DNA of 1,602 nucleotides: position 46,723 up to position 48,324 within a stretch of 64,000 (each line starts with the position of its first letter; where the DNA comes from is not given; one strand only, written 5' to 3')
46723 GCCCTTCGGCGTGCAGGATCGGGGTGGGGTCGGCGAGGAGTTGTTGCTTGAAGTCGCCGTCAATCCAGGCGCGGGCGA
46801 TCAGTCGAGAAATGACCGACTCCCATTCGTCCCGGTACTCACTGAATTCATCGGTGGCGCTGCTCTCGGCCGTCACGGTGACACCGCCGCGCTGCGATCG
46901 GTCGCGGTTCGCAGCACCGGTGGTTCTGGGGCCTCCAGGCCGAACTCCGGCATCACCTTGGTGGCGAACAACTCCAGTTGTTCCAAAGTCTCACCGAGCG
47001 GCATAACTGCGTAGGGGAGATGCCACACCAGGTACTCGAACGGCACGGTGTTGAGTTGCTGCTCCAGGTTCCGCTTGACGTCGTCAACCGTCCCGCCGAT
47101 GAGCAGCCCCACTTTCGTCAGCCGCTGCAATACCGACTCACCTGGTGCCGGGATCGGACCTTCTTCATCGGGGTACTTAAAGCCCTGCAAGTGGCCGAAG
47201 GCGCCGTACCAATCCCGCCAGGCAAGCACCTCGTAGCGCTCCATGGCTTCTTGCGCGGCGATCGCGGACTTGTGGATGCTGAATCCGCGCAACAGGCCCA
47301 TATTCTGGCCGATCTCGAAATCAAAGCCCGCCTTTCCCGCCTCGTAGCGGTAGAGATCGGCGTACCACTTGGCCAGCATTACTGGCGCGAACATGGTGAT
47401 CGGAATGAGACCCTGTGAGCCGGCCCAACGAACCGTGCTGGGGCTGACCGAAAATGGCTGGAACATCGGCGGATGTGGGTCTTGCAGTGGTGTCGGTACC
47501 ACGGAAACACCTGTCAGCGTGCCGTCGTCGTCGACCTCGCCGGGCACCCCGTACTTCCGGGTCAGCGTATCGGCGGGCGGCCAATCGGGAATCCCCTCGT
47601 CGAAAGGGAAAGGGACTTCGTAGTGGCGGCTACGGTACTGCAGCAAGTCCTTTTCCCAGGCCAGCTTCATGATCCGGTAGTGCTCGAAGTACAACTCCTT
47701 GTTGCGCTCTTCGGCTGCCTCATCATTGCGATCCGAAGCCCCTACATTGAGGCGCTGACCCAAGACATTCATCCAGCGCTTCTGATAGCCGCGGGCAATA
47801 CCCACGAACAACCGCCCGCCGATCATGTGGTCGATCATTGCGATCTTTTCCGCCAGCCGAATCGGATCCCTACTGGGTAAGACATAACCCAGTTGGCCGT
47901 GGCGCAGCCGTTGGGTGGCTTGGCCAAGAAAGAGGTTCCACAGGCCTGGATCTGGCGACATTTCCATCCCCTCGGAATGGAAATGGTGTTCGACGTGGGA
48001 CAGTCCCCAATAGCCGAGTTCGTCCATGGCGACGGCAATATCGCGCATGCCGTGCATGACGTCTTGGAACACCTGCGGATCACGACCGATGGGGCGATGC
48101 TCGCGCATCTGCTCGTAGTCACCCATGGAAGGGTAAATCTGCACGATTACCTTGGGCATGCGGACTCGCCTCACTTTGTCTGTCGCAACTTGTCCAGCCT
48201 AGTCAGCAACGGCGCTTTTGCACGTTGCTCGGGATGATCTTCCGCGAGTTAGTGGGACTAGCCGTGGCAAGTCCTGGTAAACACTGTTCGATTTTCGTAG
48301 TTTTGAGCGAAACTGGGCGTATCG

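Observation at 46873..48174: Luciferase-like flavoenzyme translationally coupled to an NHLP precursor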

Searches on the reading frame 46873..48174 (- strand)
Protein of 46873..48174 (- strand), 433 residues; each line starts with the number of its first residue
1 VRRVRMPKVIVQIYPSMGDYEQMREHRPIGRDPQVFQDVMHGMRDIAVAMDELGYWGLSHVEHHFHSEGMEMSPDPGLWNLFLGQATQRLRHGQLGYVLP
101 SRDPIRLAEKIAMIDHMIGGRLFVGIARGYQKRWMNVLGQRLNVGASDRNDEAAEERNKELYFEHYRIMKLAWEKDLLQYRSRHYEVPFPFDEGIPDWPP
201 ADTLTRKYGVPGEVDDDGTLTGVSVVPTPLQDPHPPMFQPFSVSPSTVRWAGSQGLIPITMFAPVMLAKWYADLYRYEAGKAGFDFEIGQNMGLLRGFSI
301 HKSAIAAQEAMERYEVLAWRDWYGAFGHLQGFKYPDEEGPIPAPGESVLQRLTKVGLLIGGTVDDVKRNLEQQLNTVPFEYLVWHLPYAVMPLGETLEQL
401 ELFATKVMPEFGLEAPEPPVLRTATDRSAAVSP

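Call 3: search_protein_families(library=pfam, proteins=[window:46873-48174:-])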
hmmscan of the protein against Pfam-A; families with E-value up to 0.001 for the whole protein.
window:46873-48174:- (433 aa): 1 family
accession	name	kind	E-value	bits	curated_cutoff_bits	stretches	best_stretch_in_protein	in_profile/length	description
PF00296.26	Bac_luciferase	-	6.9e-26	91.8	27.9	1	38-331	20-259/314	Luciferase-like monooxygenase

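Call 4: search_protein_families(library=ncbifam, proteins=[window:46873-48174:-])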
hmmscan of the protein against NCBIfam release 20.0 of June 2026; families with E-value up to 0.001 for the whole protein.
window:46873-48174:- (433 aa): 12 families
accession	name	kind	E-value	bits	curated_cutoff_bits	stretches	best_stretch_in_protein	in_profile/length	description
TIGR04020.1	seco_metab_LLM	subfamily_domain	7.4e-14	51.6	244.45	1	43-133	21-110/341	MupA/Atu3671 family FMN-dependent luciferase-like monooxygenase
TIGR03619.1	F420_Rv2161c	subfamily_domain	1.4e-12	47.8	166.9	1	45-187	2-144/247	TIGR03619 family F420-dependent LLM class oxidoreductase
NF052254.1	luciferase_Alph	exception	1e-11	44.7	600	1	36-143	17-122/354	luciferase subunit alpha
TIGR03560.1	F420_Rv1855c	subfamily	6.1e-10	39.3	231.4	1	38-187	10-153/227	TIGR03560 family F420-dependent LLM class oxidoreductase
TIGR04036.1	LLM_CE1758_fam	subfamily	1.8e-09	36.9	479.1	1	38-146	25-130/355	CE1758 family FMN-dependent luciferase-like monooxygenase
NF052255.1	luciferase_Beta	exception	1.1e-08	34.6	500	1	35-138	16-119/325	luciferase subunit beta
TIGR04027.1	LLM_KPN_01858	hypoth_equivalog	7.6e-08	31.7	412.9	1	54-141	33-119/326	putative FMN-dependent luciferase-like monooxygenase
TIGR03571.1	lucif_BA3436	subfamily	2.5e-07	30.3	303.9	1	75-139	68-132/304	TIGR03571 family LLM class oxidoreductase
TIGR03558.1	oxido_grp_1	subfamily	2.6e-07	30.2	166.95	1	37-143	16-122/325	MsnO8 family LLM class oxidoreductase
TIGR03858.1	LLM_2I7G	subfamily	1.2e-05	24.5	462.25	0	83-129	65-111/337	Atu2307/SP_0267 family LLM class monooxygenase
TIGR03621.1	F420_MSMEG_2516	subfamily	1.5e-05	24.3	213.15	1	43-133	16-99/295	TIGR03621 family F420-dependent LLM class oxidoreductase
NF007802.0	PRK10508.1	equivalog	0.0002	20.5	540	1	37-146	23-132/335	luciferase-like monooxygenase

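Call 8: find_homologous_proteins(query=window:46873-48174:-)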
Query window:46873-48174:- (433 aa): 633 proteins with E <= 0.001 among 5616 candidates; the best 120 are listed.
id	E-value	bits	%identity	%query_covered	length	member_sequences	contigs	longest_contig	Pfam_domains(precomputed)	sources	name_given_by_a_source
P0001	2.6e-278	941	94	98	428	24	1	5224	PF00296.27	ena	-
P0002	3.0e-245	832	83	96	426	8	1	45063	PF00296.27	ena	-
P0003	1.5e-232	790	78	96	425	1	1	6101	PF00296.27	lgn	-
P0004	5.9e-226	769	75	97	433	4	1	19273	PF00296.27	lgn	-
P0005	1.3e-225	767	76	97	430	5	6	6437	PF00296.27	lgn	-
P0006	2.2e-223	760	74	98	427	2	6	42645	PF00296.27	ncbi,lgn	-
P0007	2.2e-223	760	75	98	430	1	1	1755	PF00296.27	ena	-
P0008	7.1e-223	758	74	97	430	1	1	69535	PF00296.27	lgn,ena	-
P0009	3.8e-222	756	75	97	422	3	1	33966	PF00296.27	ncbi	-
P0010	2.3e-221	753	76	96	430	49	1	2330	PF00296.27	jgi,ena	jgi:alkanesulfonate monooxygenase SsuD/methylene tetrahydromethanopterin reductase-like flavin-depen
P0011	3.6e-219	746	72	99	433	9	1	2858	PF00296.27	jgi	jgi:alkanesulfonate monooxygenase SsuD/methylene tetrahydromethanopterin reductase-like flavin-depen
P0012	7.0e-218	742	73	96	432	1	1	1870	PF00296.27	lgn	-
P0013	1.2e-217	741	74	97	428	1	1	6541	PF00296.27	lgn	-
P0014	3.1e-216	737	73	97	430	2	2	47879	PF00296.27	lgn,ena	-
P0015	3.3e-215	733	74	99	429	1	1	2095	PF00296.27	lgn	-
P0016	8.3e-214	729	73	97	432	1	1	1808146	PF00296.27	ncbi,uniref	ncbi:hypothetical protein GCM10009808_04020 [Microbacterium sediminicola]|uniref:Luciferase-like dom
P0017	5.0e-212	723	74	94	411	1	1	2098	PF00296.27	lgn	-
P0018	6.0e-212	722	74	94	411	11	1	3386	PF00296.27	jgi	jgi:alkanesulfonate monooxygenase SsuD/methylene tetrahydromethanopterin reductase-like flavin-depen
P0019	6.9e-212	722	74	94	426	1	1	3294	PF00296.27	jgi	jgi:alkanesulfonate monooxygenase SsuD/methylene tetrahydromethanopterin reductase-like flavin-depen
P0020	5.2e-211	719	71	97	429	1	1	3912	PF00296.27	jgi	jgi:alkanesulfonate monooxygenase SsuD/methylene tetrahydromethanopterin reductase-like flavin-depen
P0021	5.9e-211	719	73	94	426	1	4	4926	PF00296.27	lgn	-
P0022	2.0e-208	711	72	97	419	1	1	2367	PF00296.27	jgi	jgi:alkanesulfonate monooxygenase SsuD/methylene tetrahydromethanopterin reductase-like flavin-depen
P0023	2.7e-204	697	72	94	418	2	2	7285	PF00296.27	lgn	-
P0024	5.4e-204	696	70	94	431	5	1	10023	PF00296.27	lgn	-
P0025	8.5e-201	686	70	94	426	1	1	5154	PF00296.27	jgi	jgi:alkanesulfonate monooxygenase SsuD/methylene tetrahydromethanopterin reductase-like flavin-depen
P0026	3.7e-198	677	69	96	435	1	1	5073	PF00296.27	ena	-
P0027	6.0e-197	673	68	96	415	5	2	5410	PF00296.27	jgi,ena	jgi:alkanesulfonate monooxygenase SsuD/methylene tetrahydromethanopterin reductase-like flavin-depen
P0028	2.9e-196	671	69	94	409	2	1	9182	PF00296.27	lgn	-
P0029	8.6e-192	656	67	95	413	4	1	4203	PF00296.27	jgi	jgi:alkanesulfonate monooxygenase SsuD/methylene tetrahydromethanopterin reductase-like flavin-depen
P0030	9.3e-191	653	65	94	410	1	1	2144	PF00296.27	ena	-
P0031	5.2e-156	538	55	98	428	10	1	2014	PF00296.27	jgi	jgi:alkanesulfonate monooxygenase SsuD/methylene tetrahydromethanopterin reductase-like flavin-depen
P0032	9.2e-156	537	56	94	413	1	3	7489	PF00296.27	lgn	-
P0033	7.2e-153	528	55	94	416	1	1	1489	PF00296.27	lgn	-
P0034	6.2e-150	518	53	95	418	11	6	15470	PF00296.27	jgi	jgi:alkanesulfonate monooxygenase SsuD/methylene tetrahydromethanopterin reductase-like flavin-depen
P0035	1.8e-149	516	53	95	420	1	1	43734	PF00296.27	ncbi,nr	ncbi:MAG: LLM class flavin-dependent oxidoreductase [Dehalococcoidia bacterium]|nr:LLM class flavin-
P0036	2.2e-149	516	53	94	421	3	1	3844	PF00296.27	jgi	jgi:alkanesulfonate monooxygenase SsuD/methylene tetrahydromethanopterin reductase-like flavin-depen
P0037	1.1e-148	514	53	94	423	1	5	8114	PF00296.27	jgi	jgi:alkanesulfonate monooxygenase SsuD/methylene tetrahydromethanopterin reductase-like flavin-depen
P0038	3.0e-148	513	53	94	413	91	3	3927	PF00296.27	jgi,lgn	jgi:alkanesulfonate monooxygenase SsuD/methylene tetrahydromethanopterin reductase-like flavin-depen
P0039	1.2e-147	511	53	94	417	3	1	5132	PF00296.27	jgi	jgi:alkanesulfonate monooxygenase SsuD/methylene tetrahydromethanopterin reductase-like flavin-depen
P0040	1.6e-146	507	53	95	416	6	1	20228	PF00296.27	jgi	jgi:alkanesulfonate monooxygenase SsuD/methylene tetrahydromethanopterin reductase-like flavin-depen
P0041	1.2e-145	504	54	94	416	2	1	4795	PF00296.27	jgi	jgi:alkanesulfonate monooxygenase SsuD/methylene tetrahydromethanopterin reductase-like flavin-depen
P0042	2.2e-145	503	55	94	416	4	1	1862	PF00296.27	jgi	jgi:alkanesulfonate monooxygenase SsuD/methylene tetrahydromethanopterin reductase-like flavin-depen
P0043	2.4e-145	503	53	94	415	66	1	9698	PF00296.27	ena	-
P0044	3.2e-144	499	52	97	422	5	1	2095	PF00296.27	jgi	jgi:alkanesulfonate monooxygenase SsuD/methylene tetrahydromethanopterin reductase-like flavin-depen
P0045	7.2e-144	498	52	95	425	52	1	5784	PF00296.27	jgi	jgi:alkanesulfonate monooxygenase SsuD/methylene tetrahydromethanopterin reductase-like flavin-depen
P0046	7.2e-143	495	53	96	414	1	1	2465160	PF00296.27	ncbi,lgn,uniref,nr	ncbi:LLM class flavin-dependent oxidoreductase [Rudaeicoccus suwonensis]|uniref:Alkanesulfonate mono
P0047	3.4e-142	493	53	94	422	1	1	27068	PF00296.27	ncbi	-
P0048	5.0e-142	492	53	94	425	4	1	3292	PF00296.27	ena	-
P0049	8.0e-141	488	52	95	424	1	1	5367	PF00296.27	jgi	jgi:alkanesulfonate monooxygenase SsuD/methylene tetrahydromethanopterin reductase-like flavin-depen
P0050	9.1e-141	488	50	96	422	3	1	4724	PF00296.27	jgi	-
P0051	1.3e-140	487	50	95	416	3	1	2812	PF00296.27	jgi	jgi:alkanesulfonate monooxygenase SsuD/methylene tetrahydromethanopterin reductase-like flavin-depen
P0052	2.9e-140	486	50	95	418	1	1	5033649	PF00296.27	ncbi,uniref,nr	ncbi:LLM class flavin-dependent oxidoreductase [Pseudarthrobacter sp. SSS035]|uniref:LLM class flavi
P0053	3.0e-140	486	51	95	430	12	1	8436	PF00296.27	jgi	jgi:alkanesulfonate monooxygenase SsuD/methylene tetrahydromethanopterin reductase-like flavin-depen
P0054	3.3e-140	486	51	95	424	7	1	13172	PF00296.27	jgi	jgi:alkanesulfonate monooxygenase SsuD/methylene tetrahydromethanopterin reductase-like flavin-depen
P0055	3.4e-140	486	50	95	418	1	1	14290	PF00296.27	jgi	jgi:alkanesulfonate monooxygenase SsuD/methylene tetrahydromethanopterin reductase-like flavin-depen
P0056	1.0e-139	484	51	95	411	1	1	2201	PF00296.27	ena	-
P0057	1.0e-139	484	50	95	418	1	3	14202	PF00296.27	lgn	-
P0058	1.1e-139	484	50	94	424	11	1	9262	PF00296.27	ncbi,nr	ncbi:MAG: hypothetical protein QOD81_2140 [Solirubrobacteraceae bacterium]|nr:hypothetical protein [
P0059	1.6e-139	484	51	94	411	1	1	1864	PF00296.27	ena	-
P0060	1.8e-139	484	49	94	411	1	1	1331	PF00296.27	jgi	jgi:alkanesulfonate monooxygenase SsuD/methylene tetrahydromethanopterin reductase-like flavin-depen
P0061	1.8e-139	484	51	94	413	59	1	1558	PF00296.27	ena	-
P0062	2.1e-139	483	51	95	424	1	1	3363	PF00296.27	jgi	jgi:alkanesulfonate monooxygenase SsuD/methylene tetrahydromethanopterin reductase-like flavin-depen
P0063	2.2e-139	483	49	94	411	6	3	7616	PF00296.27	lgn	-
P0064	2.8e-139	483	50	95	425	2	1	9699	PF00296.27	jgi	jgi:alkanesulfonate monooxygenase SsuD/methylene tetrahydromethanopterin reductase-like flavin-depen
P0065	2.8e-139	483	50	95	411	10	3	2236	PF00296.27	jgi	-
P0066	2.8e-139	483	51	95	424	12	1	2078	PF00296.27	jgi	jgi:alkanesulfonate monooxygenase SsuD/methylene tetrahydromethanopterin reductase-like flavin-depen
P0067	3.5e-139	483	51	95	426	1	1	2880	PF00296.27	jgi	jgi:alkanesulfonate monooxygenase SsuD/methylene tetrahydromethanopterin reductase-like flavin-depen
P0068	1.1e-138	481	50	94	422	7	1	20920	PF00296.27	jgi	jgi:alkanesulfonate monooxygenase SsuD/methylene tetrahydromethanopterin reductase-like flavin-depen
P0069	1.2e-138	481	50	94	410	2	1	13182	PF00296.27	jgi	jgi:alkanesulfonate monooxygenase SsuD/methylene tetrahydromethanopterin reductase-like flavin-depen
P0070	2.5e-138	480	48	94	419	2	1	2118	PF00296.27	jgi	jgi:alkanesulfonate monooxygenase SsuD/methylene tetrahydromethanopterin reductase-like flavin-depen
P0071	2.9e-138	480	50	95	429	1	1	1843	PF00296.27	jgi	jgi:alkanesulfonate monooxygenase SsuD/methylene tetrahydromethanopterin reductase-like flavin-depen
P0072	3.1e-138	479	50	95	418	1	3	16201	PF00296.27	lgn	-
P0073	3.5e-138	479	51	95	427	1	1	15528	PF00296.27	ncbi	-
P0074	7.8e-138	478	50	94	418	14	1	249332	PF00296.27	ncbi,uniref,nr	ncbi:LLM class flavin-dependent oxidoreductase [Mesobacillus harenae]|uniref:LLM class flavin-depend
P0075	9.7e-138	478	50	94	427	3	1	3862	PF00296.27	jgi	jgi:alkanesulfonate monooxygenase SsuD/methylene tetrahydromethanopterin reductase-like flavin-depen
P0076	1.1e-137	478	50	95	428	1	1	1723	PF00296.27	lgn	-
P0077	1.3e-137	477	51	94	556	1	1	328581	PF08659.17,PF00296.27,PF13561.13,PF00106.32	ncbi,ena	-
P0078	1.5e-137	477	49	95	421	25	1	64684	PF00296.27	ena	-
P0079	1.7e-137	477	51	95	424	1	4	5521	PF00296.27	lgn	-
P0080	1.8e-137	477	50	96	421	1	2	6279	PF00296.27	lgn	-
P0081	2.0e-137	477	50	95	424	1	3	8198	PF00296.27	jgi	jgi:alkanesulfonate monooxygenase SsuD/methylene tetrahydromethanopterin reductase-like flavin-depen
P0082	2.7e-137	476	49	95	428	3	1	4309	PF00296.27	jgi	jgi:alkanesulfonate monooxygenase SsuD/methylene tetrahydromethanopterin reductase-like flavin-depen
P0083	7.3e-137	475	50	95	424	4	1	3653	PF00296.27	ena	-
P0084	9.0e-137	475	52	94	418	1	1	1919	PF00296.27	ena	-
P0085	1.3e-136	474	50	95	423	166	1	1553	PF00296.27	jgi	jgi:alkanesulfonate monooxygenase SsuD/methylene tetrahydromethanopterin reductase-like flavin-depen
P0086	1.4e-136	474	50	95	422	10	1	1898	PF00296.27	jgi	jgi:alkanesulfonate monooxygenase SsuD/methylene tetrahydromethanopterin reductase-like flavin-depen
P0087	2.5e-136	473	50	96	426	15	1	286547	PF00296.27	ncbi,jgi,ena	jgi:alkanesulfonate monooxygenase SsuD/methylene tetrahydromethanopterin reductase-like flavin-depen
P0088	2.6e-136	473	50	95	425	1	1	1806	PF00296.27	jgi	jgi:alkanesulfonate monooxygenase SsuD/methylene tetrahydromethanopterin reductase-like flavin-depen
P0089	3.1e-136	473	50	95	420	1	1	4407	PF00296.27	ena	-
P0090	4.3e-136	472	49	95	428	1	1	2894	PF00296.27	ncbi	-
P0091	8.2e-136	472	48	95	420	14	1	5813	PF00296.27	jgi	jgi:alkanesulfonate monooxygenase SsuD/methylene tetrahydromethanopterin reductase-like flavin-depen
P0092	8.8e-136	471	49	95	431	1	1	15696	PF00296.27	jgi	jgi:alkanesulfonate monooxygenase SsuD/methylene tetrahydromethanopterin reductase-like flavin-depen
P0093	2.1e-135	470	50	95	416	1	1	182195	PF00296.27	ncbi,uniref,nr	ncbi:LLM class flavin-dependent oxidoreductase [Nakamurella leprariae]|uniref:LLM class flavin-depen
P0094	2.5e-135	470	49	95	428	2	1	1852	PF00296.27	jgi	jgi:alkanesulfonate monooxygenase SsuD/methylene tetrahydromethanopterin reductase-like flavin-depen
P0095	2.7e-135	470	49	94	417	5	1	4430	PF00296.27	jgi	jgi:alkanesulfonate monooxygenase SsuD/methylene tetrahydromethanopterin reductase-like flavin-depen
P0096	6.0e-135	469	51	96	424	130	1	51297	PF00296.27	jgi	jgi:alkanesulfonate monooxygenase SsuD/methylene tetrahydromethanopterin reductase-like flavin-depen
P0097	6.8e-135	468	49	95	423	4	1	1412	PF00296.27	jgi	jgi:alkanesulfonate monooxygenase SsuD/methylene tetrahydromethanopterin reductase-like flavin-depen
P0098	7.2e-135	468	50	95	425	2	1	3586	PF00296.27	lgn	-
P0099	8.0e-135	468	49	96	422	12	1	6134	PF00296.27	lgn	-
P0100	1.0e-134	468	48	95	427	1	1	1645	PF00296.27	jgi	jgi:alkanesulfonate monooxygenase SsuD/methylene tetrahydromethanopterin reductase-like flavin-depen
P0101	1.7e-134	467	50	96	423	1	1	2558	PF00296.27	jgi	jgi:alkanesulfonate monooxygenase SsuD/methylene tetrahydromethanopterin reductase-like flavin-depen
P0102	2.0e-134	467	48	95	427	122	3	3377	PF00296.27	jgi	jgi:alkanesulfonate monooxygenase SsuD/methylene tetrahydromethanopterin reductase-like flavin-depen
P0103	2.2e-134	467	49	95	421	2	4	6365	PF00296.27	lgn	-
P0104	2.3e-134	467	50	95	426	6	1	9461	PF00296.27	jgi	jgi:alkanesulfonate monooxygenase SsuD/methylene tetrahydromethanopterin reductase-like flavin-depen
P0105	3.2e-134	466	51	95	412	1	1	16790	PF00296.27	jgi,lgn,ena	-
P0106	4.1e-134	466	49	95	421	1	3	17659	PF00296.27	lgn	-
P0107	6.0e-134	465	49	95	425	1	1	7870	PF00296.27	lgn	-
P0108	7.8e-134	465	47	95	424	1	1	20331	PF00296.27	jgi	jgi:alkanesulfonate monooxygenase SsuD/methylene tetrahydromethanopterin reductase-like flavin-depen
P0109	1.0e-133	465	50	94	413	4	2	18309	PF00296.27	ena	-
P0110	1.2e-133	464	49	95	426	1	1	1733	PF00296.27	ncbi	-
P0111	1.2e-133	464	48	95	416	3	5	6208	PF00296.27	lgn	-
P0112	1.2e-133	464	48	94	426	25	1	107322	PF00296.27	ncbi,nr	ncbi:MAG: hypothetical protein QOH72_4367 [Solirubrobacteraceae bacterium]|nr:hypothetical protein [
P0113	1.4e-133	464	49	95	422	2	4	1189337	PF00296.27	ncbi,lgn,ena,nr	ncbi:MAG: LLM class flavin-dependent oxidoreductase [Solirubrobacterales bacterium]|nr:LLM class fla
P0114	1.4e-133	464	50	95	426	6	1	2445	PF00296.27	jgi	jgi:alkanesulfonate monooxygenase SsuD/methylene tetrahydromethanopterin reductase-like flavin-depen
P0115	1.9e-133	464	50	95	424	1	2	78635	PF00296.27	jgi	jgi:alkanesulfonate monooxygenase SsuD/methylene tetrahydromethanopterin reductase-like flavin-depen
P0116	2.6e-133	463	47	96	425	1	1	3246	PF00296.27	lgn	-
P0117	2.6e-133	463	50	95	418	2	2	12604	PF00296.27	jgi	jgi:alkanesulfonate monooxygenase SsuD/methylene tetrahydromethanopterin reductase-like flavin-depen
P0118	2.6e-133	463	50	94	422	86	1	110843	PF00296.27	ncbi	ncbi:LLM class flavin-dependent oxidoreductase [Geodermatophilus sp. SYSU D00705]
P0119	6.5e-133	462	48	94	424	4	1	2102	PF00296.27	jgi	jgi:alkanesulfonate monooxygenase SsuD/methylene tetrahydromethanopterin reductase-like flavin-depen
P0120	7.3e-133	462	49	95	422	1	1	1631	PF00296.27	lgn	-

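Call 10: find_related_loci(query=A1, collection=genome_contigs, flank=10000)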
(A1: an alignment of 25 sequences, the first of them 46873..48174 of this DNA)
Query A1 (433 aa) in genome_contigs; peptide patterns used: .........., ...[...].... (x = any residue, [..] = any of these).
600 stretches matched a pattern (row limit reached: there are more); 584 encode a relative of the query (tblastn E <= 1e-3); the best 80 are kept; 80 distinct loci.
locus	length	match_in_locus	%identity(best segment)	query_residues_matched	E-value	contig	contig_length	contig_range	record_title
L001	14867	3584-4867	91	3-430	0e+0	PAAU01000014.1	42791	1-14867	MAG: Micrococcales bacterium isolate NAT138 MHASMcontig_1768273, whole genome shotgun sequence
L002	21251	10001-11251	52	2-418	2e-149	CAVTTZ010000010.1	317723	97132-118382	MAG: uncultured Alphaproteobacteria bacterium isolate MFD09671.bin.2.128 genome assembly, contig: contig_29899, whole ge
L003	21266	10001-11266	50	6-421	3e-142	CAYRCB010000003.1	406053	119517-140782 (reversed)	MAG TPA_asm: uncultured Solirubrobacteraceae bacterium isolate binchicken_co179_10 genome assembly, contig: NODE_72_leng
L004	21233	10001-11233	50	2-413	4e-139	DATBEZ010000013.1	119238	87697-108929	MAG TPA_asm: Acidimicrobiia bacterium isolate SMAG_U3796 k141_2338302, whole genome shotgun sequence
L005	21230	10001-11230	48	6-415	8e-138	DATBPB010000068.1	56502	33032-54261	MAG TPA_asm: Solirubrobacteraceae bacterium isolate SMAG_U4066 k141_1618423, whole genome shotgun sequence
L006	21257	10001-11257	48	4-415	3e-137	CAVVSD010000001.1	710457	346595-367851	MAG: uncultured Solirubrobacterales bacterium isolate MFD02840.bin.1.311 genome assembly, contig: contig_1136, whole gen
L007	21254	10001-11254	48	6-417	1e-134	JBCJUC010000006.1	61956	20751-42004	Solirubrobacteraceae bacterium isolate SLM_MC1B_24-O13 Node_6_length_61956_cov_62.425919, whole genome shotgun sequence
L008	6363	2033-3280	50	4-413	1e-134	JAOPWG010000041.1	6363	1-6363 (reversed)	MAG: Modestobacter sp. isolate RYN_168 scaffold_1725120, whole genome shotgun sequence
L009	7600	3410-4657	48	6-415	1e-133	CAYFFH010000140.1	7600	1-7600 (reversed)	MAG TPA_asm: uncultured Enterobacteriaceae bacterium isolate ERP001736_co3_459 genome assembly, contig: NODE_7000_length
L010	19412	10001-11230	47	6-415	5e-132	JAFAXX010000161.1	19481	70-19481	MAG: Solirubrobacterales bacterium isolate CP_BM_RX_R7_14 BM_RX_R7_k147_2211896, whole genome shotgun sequence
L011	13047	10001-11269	47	2-418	1e-130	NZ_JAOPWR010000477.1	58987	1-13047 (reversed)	MAG: Pseudonocardia sp. isolate RYN_179 scaffold_463321, whole genome shotgun sequence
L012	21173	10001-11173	44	8-404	9e-112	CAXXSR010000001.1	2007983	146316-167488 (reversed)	MAG: Dehalococcoidia bacterium isolate e3f0780b-4b09-4c69-8f5a-dbfb53346339 genome assembly, contig: contig_1, whole gen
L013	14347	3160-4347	38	13-411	7e-98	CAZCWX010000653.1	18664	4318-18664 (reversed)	MAG TPA_asm: uncultured Enterobacteriaceae bacterium isolate binchicken_co31_407 genome assembly, contig: k141_1575428,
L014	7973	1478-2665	38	13-411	3e-97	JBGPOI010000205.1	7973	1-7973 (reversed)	MAG: Candidatus Binatia bacterium isolate OBJ_0618_7090110_195 k141_3025055_length_7973_cov_220.6591, whole genome shotg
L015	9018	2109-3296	38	13-411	1e-95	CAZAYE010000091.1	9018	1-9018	MAG TPA_asm: uncultured Enterobacteriaceae bacterium isolate binchicken_co21_381 genome assembly, contig: NODE_7023_leng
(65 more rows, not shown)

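Call 12: find_encoding_contigs(protein=P0016, flank=10000, max_places=2)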
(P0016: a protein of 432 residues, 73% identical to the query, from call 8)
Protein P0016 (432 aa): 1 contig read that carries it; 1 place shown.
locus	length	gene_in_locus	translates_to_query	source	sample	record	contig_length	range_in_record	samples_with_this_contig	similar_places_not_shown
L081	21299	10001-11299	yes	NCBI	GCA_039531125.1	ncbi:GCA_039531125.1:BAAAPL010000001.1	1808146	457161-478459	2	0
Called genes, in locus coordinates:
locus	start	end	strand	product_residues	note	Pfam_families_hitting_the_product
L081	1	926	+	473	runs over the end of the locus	PF22767:ThcOx, PF00881:Nitroreductase (weak)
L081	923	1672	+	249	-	PF00364:Biotin_lipoyl (weak)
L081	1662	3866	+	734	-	PF03412:Peptidase_C39, PF00664:ABC_membrane, PF00005:ABC_tran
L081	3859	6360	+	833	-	PF00664:ABC_membrane, PF00005:ABC_tran, PF02463:SMC_N (faint)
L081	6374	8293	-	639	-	PF00425:Chorismate_bind, PF00117:GATase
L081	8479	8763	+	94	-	PF13239:2TM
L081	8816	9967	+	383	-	PF04551:GcpE, PF26540:GcpE_C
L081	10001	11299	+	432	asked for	PF00296:Bac_luciferase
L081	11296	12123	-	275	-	PF02517:Rce1-like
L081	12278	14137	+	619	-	PF00496:SBP_bac_5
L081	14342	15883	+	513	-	PF19300:BPD_transp_1_N (weak), PF00528:BPD_transp_1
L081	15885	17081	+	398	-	PF12911:OppC_N, PF00528:BPD_transp_1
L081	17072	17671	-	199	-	PF10756:bPH_6 (weak)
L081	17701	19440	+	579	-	PF00005:ABC_tran, PF13555:AAA_29 (faint), PF13304:AAA_21 (weak), PF08352:oligo_HPY (weak), PF02463:SMC_N (weak), PF00005:ABC_tran, PF13304:AAA_21 (weak), PF08352:oligo_HPY (weak), +2 more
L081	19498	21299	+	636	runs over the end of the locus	PF00009:GTP_EFTU, PF22042:EF-G_D2, PF03144:GTP_EFTU_D2, PF00679:EFG_C, PF21018:BipA_C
